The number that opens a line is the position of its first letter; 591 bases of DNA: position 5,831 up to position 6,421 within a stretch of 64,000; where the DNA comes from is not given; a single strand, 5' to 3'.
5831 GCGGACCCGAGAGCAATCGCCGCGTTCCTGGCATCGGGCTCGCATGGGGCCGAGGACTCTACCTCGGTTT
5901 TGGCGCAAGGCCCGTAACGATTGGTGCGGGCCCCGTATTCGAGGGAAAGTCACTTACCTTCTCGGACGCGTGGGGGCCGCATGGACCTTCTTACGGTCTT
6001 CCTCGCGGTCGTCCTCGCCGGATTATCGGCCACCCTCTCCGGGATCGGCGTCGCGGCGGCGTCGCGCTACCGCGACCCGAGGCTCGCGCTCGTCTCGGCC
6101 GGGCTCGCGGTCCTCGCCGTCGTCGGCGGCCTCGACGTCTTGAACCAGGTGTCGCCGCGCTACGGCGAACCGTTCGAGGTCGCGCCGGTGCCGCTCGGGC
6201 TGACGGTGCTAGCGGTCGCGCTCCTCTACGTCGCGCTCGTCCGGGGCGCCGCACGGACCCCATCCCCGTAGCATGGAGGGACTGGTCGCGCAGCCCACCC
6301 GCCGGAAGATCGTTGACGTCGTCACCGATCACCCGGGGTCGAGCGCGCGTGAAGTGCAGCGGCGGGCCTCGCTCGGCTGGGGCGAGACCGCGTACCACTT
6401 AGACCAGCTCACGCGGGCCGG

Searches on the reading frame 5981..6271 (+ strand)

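Call 9: search_protein_families(library=pfam, max_evalue=0.1, proteins=[window:5981-6271:+])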
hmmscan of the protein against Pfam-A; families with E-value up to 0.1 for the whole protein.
window:5981-6271:+ (96 aa): 2 families
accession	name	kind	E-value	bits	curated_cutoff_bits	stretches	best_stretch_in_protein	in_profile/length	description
PF24365.1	DUF7521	-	0.044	14.5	27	1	9-81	5-81/82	Family of unknown function (DUF7521)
PF24283.1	DUF7471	-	0.054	14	27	0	6-60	3-61/86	Family of unknown function (DUF7471)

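Call 10: search_protein_families(library=ncbifam, max_evalue=0.1, proteins=[window:5981-6271:+])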
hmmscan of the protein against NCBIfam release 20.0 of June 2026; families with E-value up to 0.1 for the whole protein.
window:5981-6271:+ (96 aa): 0 families
